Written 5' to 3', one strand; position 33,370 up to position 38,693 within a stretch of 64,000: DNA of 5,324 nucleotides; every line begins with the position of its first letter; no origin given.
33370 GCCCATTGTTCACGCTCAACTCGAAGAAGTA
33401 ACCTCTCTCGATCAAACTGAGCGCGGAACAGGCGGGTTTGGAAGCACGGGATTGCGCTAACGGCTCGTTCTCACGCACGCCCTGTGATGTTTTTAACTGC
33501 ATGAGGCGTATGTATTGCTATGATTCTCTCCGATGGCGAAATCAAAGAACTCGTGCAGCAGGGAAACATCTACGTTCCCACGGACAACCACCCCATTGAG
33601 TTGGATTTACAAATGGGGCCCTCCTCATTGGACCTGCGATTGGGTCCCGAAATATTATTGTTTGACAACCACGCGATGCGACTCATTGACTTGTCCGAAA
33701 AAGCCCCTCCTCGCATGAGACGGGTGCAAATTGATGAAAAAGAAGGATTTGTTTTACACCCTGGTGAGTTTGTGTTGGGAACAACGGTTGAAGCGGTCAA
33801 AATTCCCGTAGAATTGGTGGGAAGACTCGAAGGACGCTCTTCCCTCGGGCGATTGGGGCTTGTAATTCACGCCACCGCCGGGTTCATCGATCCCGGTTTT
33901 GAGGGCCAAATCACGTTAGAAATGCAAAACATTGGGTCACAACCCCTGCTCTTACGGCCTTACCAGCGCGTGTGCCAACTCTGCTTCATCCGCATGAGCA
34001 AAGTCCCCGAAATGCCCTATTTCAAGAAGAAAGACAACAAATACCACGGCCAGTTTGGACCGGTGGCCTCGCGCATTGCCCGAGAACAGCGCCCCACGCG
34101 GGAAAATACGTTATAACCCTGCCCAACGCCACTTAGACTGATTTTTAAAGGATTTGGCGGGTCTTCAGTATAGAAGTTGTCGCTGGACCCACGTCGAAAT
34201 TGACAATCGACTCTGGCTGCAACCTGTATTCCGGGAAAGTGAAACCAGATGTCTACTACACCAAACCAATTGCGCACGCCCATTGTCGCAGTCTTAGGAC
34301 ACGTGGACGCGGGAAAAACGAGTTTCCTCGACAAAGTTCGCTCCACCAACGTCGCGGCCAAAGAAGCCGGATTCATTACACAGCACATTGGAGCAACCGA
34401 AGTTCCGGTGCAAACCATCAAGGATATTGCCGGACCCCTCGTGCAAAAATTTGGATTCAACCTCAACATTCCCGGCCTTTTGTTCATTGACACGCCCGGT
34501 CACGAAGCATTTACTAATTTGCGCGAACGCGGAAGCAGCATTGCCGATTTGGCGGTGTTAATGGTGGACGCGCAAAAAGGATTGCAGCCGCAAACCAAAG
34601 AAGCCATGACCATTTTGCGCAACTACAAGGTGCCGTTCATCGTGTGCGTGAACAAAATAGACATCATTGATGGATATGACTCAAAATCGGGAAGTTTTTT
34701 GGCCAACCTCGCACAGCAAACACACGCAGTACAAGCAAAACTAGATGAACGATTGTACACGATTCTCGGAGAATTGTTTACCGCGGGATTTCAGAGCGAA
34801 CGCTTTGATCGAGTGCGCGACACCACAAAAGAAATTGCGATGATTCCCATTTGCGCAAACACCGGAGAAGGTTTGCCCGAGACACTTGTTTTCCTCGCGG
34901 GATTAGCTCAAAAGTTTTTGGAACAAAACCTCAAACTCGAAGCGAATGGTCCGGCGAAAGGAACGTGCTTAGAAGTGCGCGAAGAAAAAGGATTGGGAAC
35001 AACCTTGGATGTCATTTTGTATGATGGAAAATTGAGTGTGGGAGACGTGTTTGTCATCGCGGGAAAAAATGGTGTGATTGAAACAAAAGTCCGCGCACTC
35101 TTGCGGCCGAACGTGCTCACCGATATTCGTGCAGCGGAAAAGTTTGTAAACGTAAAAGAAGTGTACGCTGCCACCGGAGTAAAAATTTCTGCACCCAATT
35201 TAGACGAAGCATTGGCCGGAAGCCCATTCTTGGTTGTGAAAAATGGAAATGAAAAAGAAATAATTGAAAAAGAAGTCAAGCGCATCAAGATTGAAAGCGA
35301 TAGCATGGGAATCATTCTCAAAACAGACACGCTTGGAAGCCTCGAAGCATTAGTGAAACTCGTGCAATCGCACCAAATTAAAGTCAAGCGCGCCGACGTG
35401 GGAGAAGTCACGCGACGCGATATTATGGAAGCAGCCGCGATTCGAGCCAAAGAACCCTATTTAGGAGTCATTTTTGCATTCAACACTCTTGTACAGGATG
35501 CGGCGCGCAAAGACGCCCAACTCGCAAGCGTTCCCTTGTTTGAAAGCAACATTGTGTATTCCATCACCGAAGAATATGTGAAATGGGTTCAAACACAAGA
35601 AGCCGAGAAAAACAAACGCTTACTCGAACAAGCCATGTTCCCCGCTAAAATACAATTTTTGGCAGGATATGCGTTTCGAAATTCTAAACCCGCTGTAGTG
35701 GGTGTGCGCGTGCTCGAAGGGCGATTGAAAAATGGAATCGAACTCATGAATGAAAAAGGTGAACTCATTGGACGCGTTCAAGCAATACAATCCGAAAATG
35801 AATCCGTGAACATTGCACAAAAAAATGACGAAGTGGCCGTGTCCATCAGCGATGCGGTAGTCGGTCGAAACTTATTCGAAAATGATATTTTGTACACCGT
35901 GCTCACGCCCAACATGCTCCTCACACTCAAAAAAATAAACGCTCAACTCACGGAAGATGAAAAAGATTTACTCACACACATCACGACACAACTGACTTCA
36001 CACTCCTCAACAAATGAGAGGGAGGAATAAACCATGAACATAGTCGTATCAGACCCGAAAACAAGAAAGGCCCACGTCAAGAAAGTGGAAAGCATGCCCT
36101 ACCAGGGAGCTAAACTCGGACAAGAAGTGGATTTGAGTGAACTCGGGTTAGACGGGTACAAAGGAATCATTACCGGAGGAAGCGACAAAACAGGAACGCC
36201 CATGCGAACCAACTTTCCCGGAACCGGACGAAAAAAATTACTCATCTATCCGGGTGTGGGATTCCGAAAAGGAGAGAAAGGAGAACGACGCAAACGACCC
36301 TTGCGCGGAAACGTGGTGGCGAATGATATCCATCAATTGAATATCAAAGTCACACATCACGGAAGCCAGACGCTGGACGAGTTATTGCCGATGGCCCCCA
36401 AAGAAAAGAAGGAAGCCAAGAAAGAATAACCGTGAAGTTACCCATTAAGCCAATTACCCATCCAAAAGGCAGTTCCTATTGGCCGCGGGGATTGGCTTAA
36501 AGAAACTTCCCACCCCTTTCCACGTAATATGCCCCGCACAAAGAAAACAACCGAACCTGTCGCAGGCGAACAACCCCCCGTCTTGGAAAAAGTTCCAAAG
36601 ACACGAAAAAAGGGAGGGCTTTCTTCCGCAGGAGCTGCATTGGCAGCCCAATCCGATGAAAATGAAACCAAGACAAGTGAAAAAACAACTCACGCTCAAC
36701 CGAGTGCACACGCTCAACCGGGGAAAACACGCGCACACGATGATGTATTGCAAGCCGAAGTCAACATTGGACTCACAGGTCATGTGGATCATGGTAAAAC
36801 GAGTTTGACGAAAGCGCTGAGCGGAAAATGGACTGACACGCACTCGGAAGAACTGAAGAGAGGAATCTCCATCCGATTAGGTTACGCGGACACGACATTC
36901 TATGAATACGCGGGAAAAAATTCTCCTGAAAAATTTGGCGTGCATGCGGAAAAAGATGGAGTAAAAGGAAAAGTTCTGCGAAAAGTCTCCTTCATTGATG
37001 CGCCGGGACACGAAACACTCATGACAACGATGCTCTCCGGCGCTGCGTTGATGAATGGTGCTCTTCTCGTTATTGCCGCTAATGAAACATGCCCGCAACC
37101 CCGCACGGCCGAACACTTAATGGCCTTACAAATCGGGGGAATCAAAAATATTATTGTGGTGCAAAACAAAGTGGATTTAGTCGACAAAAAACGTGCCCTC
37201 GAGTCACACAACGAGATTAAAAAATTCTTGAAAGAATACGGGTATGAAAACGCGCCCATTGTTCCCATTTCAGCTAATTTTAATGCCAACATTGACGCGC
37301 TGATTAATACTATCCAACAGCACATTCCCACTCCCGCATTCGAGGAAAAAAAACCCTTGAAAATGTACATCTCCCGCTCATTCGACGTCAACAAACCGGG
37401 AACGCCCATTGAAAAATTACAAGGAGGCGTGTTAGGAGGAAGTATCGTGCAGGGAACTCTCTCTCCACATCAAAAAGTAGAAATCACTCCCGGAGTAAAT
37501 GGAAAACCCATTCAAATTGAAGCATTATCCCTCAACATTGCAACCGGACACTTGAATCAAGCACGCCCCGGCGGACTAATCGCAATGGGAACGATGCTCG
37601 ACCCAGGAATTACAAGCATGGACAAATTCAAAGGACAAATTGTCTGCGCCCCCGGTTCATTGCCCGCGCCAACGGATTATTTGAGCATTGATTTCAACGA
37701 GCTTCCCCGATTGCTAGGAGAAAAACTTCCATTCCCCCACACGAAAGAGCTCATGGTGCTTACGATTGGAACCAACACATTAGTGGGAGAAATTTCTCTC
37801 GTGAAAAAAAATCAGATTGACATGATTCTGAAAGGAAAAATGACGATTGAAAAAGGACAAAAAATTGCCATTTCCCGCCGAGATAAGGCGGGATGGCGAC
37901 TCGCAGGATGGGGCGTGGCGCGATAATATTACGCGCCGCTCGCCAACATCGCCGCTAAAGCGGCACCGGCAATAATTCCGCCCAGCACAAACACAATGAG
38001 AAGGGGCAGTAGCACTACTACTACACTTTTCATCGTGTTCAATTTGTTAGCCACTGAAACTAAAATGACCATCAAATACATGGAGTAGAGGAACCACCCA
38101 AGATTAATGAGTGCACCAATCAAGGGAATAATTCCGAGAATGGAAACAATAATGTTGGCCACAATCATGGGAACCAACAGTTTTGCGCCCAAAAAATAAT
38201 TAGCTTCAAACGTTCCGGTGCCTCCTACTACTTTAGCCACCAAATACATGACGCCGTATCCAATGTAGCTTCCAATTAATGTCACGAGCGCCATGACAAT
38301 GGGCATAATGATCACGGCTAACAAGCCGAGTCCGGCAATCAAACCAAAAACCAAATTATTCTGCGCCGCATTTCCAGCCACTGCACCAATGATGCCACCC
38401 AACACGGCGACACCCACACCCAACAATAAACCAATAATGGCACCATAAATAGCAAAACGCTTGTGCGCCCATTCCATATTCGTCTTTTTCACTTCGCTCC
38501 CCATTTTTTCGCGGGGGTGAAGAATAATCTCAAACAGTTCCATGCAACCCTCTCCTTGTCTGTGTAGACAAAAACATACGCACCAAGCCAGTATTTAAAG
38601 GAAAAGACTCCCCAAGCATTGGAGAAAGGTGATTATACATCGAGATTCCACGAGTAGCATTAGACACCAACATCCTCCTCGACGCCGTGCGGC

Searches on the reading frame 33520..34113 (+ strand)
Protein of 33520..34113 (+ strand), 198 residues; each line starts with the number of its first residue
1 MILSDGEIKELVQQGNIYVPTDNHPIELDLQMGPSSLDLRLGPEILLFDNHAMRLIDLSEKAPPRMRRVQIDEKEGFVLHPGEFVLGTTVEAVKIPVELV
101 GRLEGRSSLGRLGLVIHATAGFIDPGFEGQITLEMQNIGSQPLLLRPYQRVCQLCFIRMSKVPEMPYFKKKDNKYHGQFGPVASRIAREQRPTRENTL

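Call 90: search_protein_families(library=pfam, proteins=[window:33520-34113:+], max_evalue=0.0001)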
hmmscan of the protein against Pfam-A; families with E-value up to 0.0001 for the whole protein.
window:33520-34113:+ (198 aa): 4 families
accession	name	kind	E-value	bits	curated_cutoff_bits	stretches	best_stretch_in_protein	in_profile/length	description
PF22769.1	DCD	-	3.9e-45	154.1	27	1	2-159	1-153/153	dCTP deaminase-like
PF00692.24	dUTPase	-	8.2e-11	42.2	22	1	77-179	24-123/129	dUTPase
PF22569.1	DCD_C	-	1.1e-09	38.3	22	1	55-178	52-184/192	2'-deoxycytidine 5'-triphosphate deaminase (DCD), C-terminal domain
PF06559.16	DCD_N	-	5.3e-08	33.3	21.4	1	2-157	4-161/164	2'-deoxycytidine 5'-triphosphate deaminase (DCD) N-terminal domain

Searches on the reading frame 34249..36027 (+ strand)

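Call 90: search_protein_families(library=pfam, proteins=[window:34249-36027:+], max_evalue=0.0001)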
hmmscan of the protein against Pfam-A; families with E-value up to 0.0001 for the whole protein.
window:34249-36027:+ (593 aa): 5 families
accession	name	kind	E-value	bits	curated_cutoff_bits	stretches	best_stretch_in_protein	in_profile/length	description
PF00009.33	GTP_EFTU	-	7.9e-31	107.5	26.5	1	11-216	4-182/188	Elongation factor Tu GTP binding domain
PF14578.12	GTP_EFTU_D4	-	4.8e-27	94.1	23.8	1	465-549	2-86/86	Elongation factor Tu domain 4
PF11987.13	IF-2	-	1.2e-17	64.4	27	1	334-443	7-116/117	Translation-initiation factor 2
PF01926.29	MMR_HSR1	-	2.2e-09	37.9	21.9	1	13-136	2-113/113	50S ribosome-binding GTPase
PF03144.31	GTP_EFTU_D2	-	1.3e-08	35.5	30.3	0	250-326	1-71/73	Elongation factor Tu domain 2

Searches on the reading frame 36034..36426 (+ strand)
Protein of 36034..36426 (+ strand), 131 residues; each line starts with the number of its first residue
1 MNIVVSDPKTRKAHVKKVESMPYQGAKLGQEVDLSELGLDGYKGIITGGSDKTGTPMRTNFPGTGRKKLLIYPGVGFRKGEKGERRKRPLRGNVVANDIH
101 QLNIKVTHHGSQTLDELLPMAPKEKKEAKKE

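Call 90: search_protein_families(library=pfam, proteins=[window:36034-36426:+], max_evalue=0.0001)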
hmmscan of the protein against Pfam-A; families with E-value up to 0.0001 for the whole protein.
window:36034-36426:+ (131 aa): 1 family
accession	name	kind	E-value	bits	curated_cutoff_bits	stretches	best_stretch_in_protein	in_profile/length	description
PF01092.24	Ribosomal_S6e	-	1.8e-30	105.8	26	1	1-118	1-124/125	Ribosomal protein S6e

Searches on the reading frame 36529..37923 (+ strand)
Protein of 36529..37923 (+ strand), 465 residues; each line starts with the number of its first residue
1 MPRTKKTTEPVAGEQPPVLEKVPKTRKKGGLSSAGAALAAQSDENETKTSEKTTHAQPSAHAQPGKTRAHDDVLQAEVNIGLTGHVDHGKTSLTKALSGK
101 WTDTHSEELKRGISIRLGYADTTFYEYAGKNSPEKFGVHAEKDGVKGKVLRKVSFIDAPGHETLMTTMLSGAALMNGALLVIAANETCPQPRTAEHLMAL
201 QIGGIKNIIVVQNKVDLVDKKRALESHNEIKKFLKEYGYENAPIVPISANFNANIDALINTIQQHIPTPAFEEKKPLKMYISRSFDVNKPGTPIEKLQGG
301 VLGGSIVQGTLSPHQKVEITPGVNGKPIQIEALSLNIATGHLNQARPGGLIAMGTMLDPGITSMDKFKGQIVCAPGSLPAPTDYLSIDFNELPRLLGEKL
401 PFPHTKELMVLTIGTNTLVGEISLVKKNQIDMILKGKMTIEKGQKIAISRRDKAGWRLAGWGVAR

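Call 16: search_protein_families(library=pfam, proteins=[window:36529-37923:+], max_evalue=0.001)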
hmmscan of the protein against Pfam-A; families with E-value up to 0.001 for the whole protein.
window:36529-37923:+ (465 aa): 4 families
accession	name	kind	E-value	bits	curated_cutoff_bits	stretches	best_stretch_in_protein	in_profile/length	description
PF00009.33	GTP_EFTU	-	1.7e-31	109.7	26.5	1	78-268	4-188/188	Elongation factor Tu GTP binding domain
PF09173.17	eIF2_C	-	5.9e-15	55.7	22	1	385-463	3-85/86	Initiation factor eIF2 gamma, C terminal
PF03193.22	RsgA_GTPase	-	5.7e-06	26.7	30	1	173-266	21-108/174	RsgA GTPase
PF03144.31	GTP_EFTU_D2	-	0.0002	22.2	30.3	0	299-353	1-56/73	Elongation factor Tu domain 2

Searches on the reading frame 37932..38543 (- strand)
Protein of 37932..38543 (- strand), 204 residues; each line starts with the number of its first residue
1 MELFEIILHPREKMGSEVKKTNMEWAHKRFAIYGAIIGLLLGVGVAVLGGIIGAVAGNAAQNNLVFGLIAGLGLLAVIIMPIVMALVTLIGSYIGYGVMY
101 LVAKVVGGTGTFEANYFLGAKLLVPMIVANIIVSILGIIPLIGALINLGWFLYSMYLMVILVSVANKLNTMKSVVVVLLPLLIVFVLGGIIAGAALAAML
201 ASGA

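Call 16: search_protein_families(library=pfam, proteins=[window:37932-38543:-], max_evalue=0.001)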
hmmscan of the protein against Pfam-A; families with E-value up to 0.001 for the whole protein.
window:37932-38543:- (204 aa): 1 family
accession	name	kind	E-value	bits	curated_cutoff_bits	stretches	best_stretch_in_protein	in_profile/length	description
PF04893.22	Yip1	-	4.1e-12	46.7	28.6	1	5-188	2-170/173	Yip1 domain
